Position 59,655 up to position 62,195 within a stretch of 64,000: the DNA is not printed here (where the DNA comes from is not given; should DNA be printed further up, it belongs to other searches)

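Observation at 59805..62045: Lone archaeal/eukaryotic-type Hel308 helicase at the edge of the accessory island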

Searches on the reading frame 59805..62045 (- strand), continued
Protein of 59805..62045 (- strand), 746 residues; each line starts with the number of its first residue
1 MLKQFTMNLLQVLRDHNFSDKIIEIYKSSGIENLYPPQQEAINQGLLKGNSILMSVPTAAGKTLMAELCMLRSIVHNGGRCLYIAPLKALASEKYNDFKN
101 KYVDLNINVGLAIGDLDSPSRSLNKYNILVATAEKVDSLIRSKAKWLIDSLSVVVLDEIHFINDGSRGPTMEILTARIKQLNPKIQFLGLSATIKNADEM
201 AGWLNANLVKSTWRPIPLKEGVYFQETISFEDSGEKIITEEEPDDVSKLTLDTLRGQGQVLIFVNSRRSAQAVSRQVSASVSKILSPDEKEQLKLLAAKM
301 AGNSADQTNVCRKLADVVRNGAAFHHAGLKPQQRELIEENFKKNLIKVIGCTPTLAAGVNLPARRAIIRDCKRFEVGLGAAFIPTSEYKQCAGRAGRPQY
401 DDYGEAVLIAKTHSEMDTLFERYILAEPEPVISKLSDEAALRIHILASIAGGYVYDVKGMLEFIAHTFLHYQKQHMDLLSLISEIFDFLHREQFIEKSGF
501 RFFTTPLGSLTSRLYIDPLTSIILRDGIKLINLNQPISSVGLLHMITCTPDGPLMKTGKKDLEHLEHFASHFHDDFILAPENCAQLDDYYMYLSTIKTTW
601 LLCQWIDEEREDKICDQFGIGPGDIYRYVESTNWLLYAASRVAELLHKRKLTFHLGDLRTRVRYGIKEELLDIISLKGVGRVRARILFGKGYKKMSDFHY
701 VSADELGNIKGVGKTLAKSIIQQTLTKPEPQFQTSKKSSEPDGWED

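Call 9: find_related_loci(query=window:59805-62045:-, collection=genome_contigs, flank=10000)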
Query window:59805-62045:- (746 aa) in genome_contigs; peptide patterns used: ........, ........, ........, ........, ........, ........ (x = any residue, [..] = any of these).
118 stretches matched a pattern; 30 encode a relative of the query (tblastn E <= 1e-3); 30 distinct loci.
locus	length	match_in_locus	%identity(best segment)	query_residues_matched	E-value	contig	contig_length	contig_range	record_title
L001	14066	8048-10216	69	1-723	0e+0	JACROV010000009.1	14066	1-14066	MAG: Candidatus Omnitrophota bacterium isolate NC_groundwater_1970_Pr3_S-0.2um_51_5 scaffold_26787, whole genome shotgun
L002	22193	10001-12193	67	1-723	0e+0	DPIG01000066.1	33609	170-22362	MAG TPA_asm: Candidatus Omnitrophota bacterium isolate UBA10147 contig_3992, whole genome shotgun sequence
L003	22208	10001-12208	64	7-735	0e+0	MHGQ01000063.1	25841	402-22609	MAG: Omnitrophica WOR_2 bacterium RIFCSPHIGHO2_02_FULL_50_17 rifcsphigho2_02_scaffold_6495, whole genome shotgun sequenc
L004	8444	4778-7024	62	1-746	0e+0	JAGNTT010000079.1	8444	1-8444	MAG: Candidatus Omnitrophota bacterium isolate Go_SlAct_bin_392 Go_SlAct_44962_length_8444_cov_8.716605, whole genome sh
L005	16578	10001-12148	65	7-723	0e+0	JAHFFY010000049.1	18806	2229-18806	MAG: Candidatus Omnitrophota bacterium isolate nzgw302 NODE_3993_length_18807_cov_4.121428, whole genome shotgun sequenc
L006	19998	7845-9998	66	6-723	0e+0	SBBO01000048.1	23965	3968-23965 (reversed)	MAG: Planctomycetales bacterium isolate Bin_37_8 Hy_contig11206, whole genome shotgun sequence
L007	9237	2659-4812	63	7-723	0e+0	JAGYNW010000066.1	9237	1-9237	MAG: Candidatus Omnitrophota bacterium isolate M55B153 66, whole genome shotgun sequence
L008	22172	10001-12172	62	2-724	0e+0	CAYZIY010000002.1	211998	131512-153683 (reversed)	MAG TPA_asm: uncultured Planctomycetales bacterium isolate SRP141376_co2_271 genome assembly, contig: NODE_84_length_211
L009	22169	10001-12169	61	7-731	0e+0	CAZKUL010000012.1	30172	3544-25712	MAG TPA_asm: uncultured Planctomycetales bacterium isolate binchicken_co241_121 genome assembly, contig: NODE_1416_lengt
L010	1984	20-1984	68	7-661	0e+0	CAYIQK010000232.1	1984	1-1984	MAG TPA_asm: uncultured Planctomycetales bacterium isolate ERP119705_co25_244 genome assembly, contig: NODE_134984_lengt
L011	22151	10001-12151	59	7-724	0e+0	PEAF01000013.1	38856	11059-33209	MAG: Candidatus Omnitrophota bacterium isolate MBPbin6 scaffold60, whole genome shotgun sequence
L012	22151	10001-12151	58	7-724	0e+0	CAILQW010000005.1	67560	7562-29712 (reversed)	MAG: Candidatus Omnitrophica bacterium isolate AM4_bin-704 genome assembly, contig: bin-704:05/67, whole genome shotgun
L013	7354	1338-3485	58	7-723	0e+0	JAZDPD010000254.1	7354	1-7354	MAG: Candidatus Omnitrophota bacterium isolate MEGAHIT-group-0.817 k141_10558511, whole genome shotgun sequence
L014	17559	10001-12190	56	7-732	0e+0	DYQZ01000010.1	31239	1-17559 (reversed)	MAG TPA_asm: Candidatus Omnitrophus sp. isolate SulCav_GS10_10_48_10 SulCav_GS10_10_1146_length_31239_cov_5_511224, whol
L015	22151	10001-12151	57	7-724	0e+0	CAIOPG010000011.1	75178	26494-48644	MAG: Candidatus Omnitrophica bacterium isolate Umea1p4_bin-199 genome assembly, contig: bin-199:11/20, whole genome shot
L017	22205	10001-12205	54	6-724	0e+0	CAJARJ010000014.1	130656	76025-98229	MAG: Candidatus Omnitrophica bacterium isolate Loc090907-6m_bin-269 genome assembly, contig: bin-269:14/22, whole genome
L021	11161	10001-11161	67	2-388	6e-175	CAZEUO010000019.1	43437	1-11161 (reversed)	MAG TPA_asm: uncultured Planctomycetales bacterium isolate SRP178908_co1_326 genome assembly, contig: NODE_446_length_43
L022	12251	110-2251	42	22-741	3e-174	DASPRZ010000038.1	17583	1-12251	MAG TPA_asm: Candidatus Acidiferrales bacterium isolate SMAG_U12238 k141_928125, whole genome shotgun sequence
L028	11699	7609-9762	64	5-723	0e+0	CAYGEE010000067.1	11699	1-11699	MAG TPA_asm: uncultured Planctomycetales bacterium isolate ERP113451_co3_410 genome assembly, contig: NODE_4482_length_1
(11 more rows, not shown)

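Call 25: search_protein_representatives(protein=window:59805-62045:-)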
Query: 746 residues. Proteins with E-value up to 0.001 (for the whole library): 20574; up to 1e-10: 11061; up to 1e-30: 3586. The best 150 are listed.
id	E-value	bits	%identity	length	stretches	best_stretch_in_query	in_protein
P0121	1.7e-286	968.6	60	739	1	7-735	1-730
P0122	2.3e-226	769.8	51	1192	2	11-391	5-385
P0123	6.7e-216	735.2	49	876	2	7-391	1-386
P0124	2.1e-208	710.4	47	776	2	14-499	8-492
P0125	1.4e-199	681.2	66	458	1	298-746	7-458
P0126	3.4e-197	673.3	55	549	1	178-724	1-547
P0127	7.1e-187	639.2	45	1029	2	132-723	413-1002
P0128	1.7e-184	631.4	45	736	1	15-720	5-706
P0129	9.5e-183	625.6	43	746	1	18-724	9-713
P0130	4.8e-178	610.0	41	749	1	14-732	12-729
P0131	8.6e-178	609.2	44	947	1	13-732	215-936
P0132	3.8e-176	603.8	43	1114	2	25-357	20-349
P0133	5.8e-176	603.2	41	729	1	18-724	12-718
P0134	5.8e-174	596.5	43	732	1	17-739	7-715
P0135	2.5e-173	594.5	41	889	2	16-408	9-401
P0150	8.2e-162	556.4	43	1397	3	145-722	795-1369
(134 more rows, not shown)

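Call 32: list_cluster_members(proteins=[P0122, P0123, P0124, P0127, P0135, P0150, P0129, P0130, P0132, P0128])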
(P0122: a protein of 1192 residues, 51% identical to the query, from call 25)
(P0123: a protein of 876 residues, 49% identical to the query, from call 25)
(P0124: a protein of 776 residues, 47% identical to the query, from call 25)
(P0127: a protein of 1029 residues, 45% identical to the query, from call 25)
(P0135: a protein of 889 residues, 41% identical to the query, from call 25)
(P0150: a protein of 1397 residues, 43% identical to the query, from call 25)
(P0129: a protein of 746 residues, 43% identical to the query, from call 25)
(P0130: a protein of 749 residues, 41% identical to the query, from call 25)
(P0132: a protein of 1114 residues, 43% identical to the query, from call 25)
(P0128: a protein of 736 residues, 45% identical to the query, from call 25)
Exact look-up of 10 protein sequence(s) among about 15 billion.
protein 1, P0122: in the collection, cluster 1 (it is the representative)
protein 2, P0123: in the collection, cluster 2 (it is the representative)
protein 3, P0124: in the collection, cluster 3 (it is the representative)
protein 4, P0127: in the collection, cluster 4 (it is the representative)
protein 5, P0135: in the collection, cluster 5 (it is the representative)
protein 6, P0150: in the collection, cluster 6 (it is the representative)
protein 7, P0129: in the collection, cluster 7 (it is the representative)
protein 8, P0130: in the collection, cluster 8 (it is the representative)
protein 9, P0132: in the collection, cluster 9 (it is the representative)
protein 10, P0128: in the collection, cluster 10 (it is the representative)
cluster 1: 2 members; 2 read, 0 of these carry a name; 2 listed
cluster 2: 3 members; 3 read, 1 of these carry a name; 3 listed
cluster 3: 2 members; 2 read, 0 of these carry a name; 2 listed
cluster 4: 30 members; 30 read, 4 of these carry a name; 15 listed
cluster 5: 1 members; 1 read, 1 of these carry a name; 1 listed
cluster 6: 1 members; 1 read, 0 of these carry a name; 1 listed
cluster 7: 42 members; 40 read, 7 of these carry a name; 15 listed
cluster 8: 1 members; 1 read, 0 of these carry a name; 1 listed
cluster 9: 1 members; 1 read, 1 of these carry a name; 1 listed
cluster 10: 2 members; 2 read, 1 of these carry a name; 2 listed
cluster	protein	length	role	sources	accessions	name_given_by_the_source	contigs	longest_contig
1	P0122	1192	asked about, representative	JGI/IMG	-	-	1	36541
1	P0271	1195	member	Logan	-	-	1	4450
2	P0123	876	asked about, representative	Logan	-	-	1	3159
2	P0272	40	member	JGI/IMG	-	hypothetical protein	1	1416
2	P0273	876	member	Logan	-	-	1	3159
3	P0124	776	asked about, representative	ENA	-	-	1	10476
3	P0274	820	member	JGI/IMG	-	-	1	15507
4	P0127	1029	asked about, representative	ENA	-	-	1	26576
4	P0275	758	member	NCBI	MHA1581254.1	MAG: helicase-related protein, partial [Candidatus Baldrarchaeia archaeon]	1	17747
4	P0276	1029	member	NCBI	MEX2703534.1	MAG: DEAD/DEAH box helicase [Candidatus Baldrarchaeota archaeon]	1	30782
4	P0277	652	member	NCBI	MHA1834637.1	MAG: DEAD/DEAH box helicase, partial [Candidatus Baldrarchaeia archaeon]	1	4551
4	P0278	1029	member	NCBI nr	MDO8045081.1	DEAD/DEAH box helicase [Candidatus Baldrarchaeota archaeon]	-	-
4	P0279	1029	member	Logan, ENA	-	-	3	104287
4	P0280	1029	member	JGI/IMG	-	-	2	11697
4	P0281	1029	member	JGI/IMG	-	-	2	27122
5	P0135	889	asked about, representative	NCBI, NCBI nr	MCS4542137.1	MAG: DEAD/DEAH box helicase [Euryarchaeota archaeon] | DEAD/DEAH box helicase [Euryarchaeota archaeon]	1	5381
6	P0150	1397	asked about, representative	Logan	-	-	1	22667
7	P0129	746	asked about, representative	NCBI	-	-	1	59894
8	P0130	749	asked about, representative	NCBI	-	-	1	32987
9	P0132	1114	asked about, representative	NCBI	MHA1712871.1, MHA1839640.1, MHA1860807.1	MAG: DEAD/DEAH box helicase [Candidatus Ranarchaeia archaeon]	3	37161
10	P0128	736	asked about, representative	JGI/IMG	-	-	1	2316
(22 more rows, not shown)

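Call 33: find_encoding_contigs(protein=P0122, flank=10000, max_places=2)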
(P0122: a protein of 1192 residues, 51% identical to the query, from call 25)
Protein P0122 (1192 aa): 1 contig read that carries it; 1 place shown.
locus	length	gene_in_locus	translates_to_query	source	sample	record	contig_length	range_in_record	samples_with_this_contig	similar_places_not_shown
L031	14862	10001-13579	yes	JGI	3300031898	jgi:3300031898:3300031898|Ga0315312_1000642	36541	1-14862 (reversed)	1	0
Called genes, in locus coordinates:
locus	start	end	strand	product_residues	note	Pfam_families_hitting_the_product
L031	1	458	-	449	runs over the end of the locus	PF18195:GatD_N, PF00710:Asparaginase, PF17763:Asparaginase_C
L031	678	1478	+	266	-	PF00731:AIRC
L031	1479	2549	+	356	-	PF01300:Sua5_yciO_yrdC, PF03481:Sua5_C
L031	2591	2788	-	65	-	PF00016:RuBisCO_large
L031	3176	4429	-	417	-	PF00682:HMGL-like, PF22617:HCS_D2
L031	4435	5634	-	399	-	PF00155:Aminotran_1_2, PF01041:DegT_DnrJ_EryC1 (weak), PF01053:Cys_Met_Meta_PP (weak)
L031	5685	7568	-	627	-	PF17297:PEPCK_N, PF01293:PEPCK_ATP (weak), PF00821:PEPCK_GTP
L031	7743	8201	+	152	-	PF08279:HTH_11 (weak), PF13404:HTH_AsnC-type (weak), PF13412:HTH_24, PF01037:AsnC_trans_reg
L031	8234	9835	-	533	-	PF23613:ELP3_N, PF04055:Radical_SAM, PF16199:Radical_SAM_C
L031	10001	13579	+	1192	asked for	PF00270:DEAD, PF04851:ResIII, PF22527:DEXQc_Suv3 (weak), PF14890:Intein_splicing, PF13443:HTH_26 (weak), PF14528:LAGLIDADG_3, PF21280:Helicase_dom4_arc, PF14520:HHH_5, +2 more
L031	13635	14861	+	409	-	?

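Call 34: find_encoding_contigs(protein=P0124, flank=10000, max_places=2)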
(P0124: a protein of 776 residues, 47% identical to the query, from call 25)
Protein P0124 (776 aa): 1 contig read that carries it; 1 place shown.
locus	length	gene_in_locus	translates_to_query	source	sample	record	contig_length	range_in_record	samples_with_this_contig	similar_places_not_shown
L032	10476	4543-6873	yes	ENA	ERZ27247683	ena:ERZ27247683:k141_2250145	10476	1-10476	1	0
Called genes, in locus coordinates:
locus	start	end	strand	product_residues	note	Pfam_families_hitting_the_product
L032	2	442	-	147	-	?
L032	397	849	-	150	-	PF06695:Sm_multidrug_ex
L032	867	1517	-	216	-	PF01135:PCMT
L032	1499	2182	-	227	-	PF00535:Glycos_transf_2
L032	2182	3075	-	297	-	PF03279:Lip_A_acyltrans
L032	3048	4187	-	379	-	PF06925:MGDG_synth, PF13439:Glyco_transf_4 (weak), PF02350:Epimerase_2, PF00534:Glycos_transf_1, PF04101:Glyco_tran_28_C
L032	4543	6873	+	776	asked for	PF00270:DEAD, PF04851:ResIII, PF22527:DEXQc_Suv3 (weak), PF00271:Helicase_C, PF20470:HTH_61 (weak), PF21280:Helicase_dom4_arc, PF12826:HHH_2 (weak), PF14520:HHH_5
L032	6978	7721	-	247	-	PF11967:RecO_N, PF02565:RecO_C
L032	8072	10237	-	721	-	PF07697:7TMR-HDED, PF07698:7TM-7TMR_HD, PF01966:HD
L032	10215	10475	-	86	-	?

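Call 49: predict_structure(alignment_id=A1)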
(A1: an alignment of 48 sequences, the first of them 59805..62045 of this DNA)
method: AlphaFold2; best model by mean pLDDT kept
length: 746 residues; sequences in the alignment: 48
mean_pLDDT: 90.7   pTM: 0.87
mean pLDDT of the five models: 90.7, 90.0, 89.7, 88.3, 88.0
residues with pLDDT >= 90: 595; 70-90: 114; 50-70: 13; < 50: 24
segments of 3 or more residues with pLDDT < 50: 1-3, 116-118, 729-746
pLDDT, mean of each block of 10 residues (from residue 1): 68 94 91 93 96 92 95 92 92 93 93 63 87 89 81 95 91 94 95 93 97 93 97 94 95 96 96 97 96 97 84 97 95 94 97 84 96 86 93 92 96 96 95 92 93 91 93 82 96 95 96 93 97 90 97 92 95 94 91 96 96 94 94 96 95 95 95 90 91 90 92 91 71 31 26
secondary structure, 60 per line:
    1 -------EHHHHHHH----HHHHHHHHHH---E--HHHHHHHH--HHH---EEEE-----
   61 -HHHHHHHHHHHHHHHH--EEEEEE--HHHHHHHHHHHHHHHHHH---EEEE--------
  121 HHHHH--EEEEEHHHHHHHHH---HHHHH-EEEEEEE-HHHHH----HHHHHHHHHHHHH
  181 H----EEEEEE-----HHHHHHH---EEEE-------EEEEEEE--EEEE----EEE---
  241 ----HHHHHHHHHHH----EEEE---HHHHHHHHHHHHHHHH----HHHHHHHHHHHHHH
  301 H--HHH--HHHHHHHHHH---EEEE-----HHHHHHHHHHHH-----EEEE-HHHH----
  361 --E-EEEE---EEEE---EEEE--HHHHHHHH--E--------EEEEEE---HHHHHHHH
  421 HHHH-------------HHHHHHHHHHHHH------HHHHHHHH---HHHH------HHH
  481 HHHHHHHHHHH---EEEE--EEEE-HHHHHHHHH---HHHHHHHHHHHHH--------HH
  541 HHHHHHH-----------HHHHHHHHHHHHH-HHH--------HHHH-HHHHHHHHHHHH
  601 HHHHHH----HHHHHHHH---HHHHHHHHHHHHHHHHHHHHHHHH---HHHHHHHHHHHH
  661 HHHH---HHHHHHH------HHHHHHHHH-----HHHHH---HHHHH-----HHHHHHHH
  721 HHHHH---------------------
elements in order (helices of 4 or more, strands of 3 or more residues): H9-15 H20-29 H36-43 E52-55 H62-77 E80-85 H88-105 E109-112 H121-125 E128-132 H133-141 H145-149 E151-157 H159-163 H168-181 E186-191 H197-203 E207-210 E218-224 E227-230 E235-237 H245-255 E260-263 H267-282 H287-301 H309-318 E322-325 H331-342 E348-351 H353-356 E365-368 E372-375 E379-382 H385-392 E404-409 H413-424 H438-450 H457-464 H468-471 H478-491 E495-498 E501-504 H506-514 H518-530 H539-547 H559-571 H584-587 H589-606 H611-618 H622-645 H649-664 H668-674 H681-689 H695-699 H703-707 H713-725

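Call 51: search_protein_families(library=padloc, proteins=[window:59805-62045:-], max_evalue=0.001)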
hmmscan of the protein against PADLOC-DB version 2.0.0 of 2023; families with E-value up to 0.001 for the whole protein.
window:59805-62045:- (746 aa): 44 families (the best 25 are shown)
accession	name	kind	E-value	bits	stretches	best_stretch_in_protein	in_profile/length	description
PDLC00194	HamB1|HamB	-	1.8e-51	173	2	27-218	222-420/995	DEAD-box helicase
PDLC04531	PDC-M23B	-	2.3e-48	163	2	17-208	279-485/1060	-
PDLC00188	HamB1|HamB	-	2.6e-41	139.7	2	24-207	233-422/1037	DEAD-box helicase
PDLC00174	HamB1|HamB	-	2.9e-40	136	1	33-406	302-703/1163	DEAD-box helicase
PDLC00192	HamB1|HamB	-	2.1e-39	132.9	2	25-215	260-458/1104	DEAD-box helicase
PDLC03960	SngC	-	8.3e-37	125.3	1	28-489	19-434/720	-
PDLC00187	HamB1|HamB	-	3.1e-36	123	2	253-413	373-522/851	DEAD-box helicase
PDLC00178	HamB1|HamB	-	9.8e-36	121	2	26-207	238-425/830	DEAD-box helicase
PDLC00186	HamB1|HamB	-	5.2e-34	115.4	2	256-410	389-533/864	DEAD-box helicase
PDLC00185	HamB1|HamB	-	2.3e-31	106.5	2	252-416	375-532/871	DEAD-box helicase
PDLC00176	HamB1|HamB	-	4e-29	99.3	1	32-417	134-519/845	DEAD-box helicase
PDLC00200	HamB2|HamB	-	1e-28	97.9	2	256-415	388-537/865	DEAD-box helicase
PDLC00183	HamB1|HamB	-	1.2e-28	97.9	1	7-207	220-426/509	DEAD-box helicase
PDLC00190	HamB1|HamB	-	7.3e-28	95.5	1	23-420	131-526/866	DEAD-box helicase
PDLC00175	HamB1|HamB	-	1.2e-26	90.4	2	3-206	195-402/1000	DEAD-box helicase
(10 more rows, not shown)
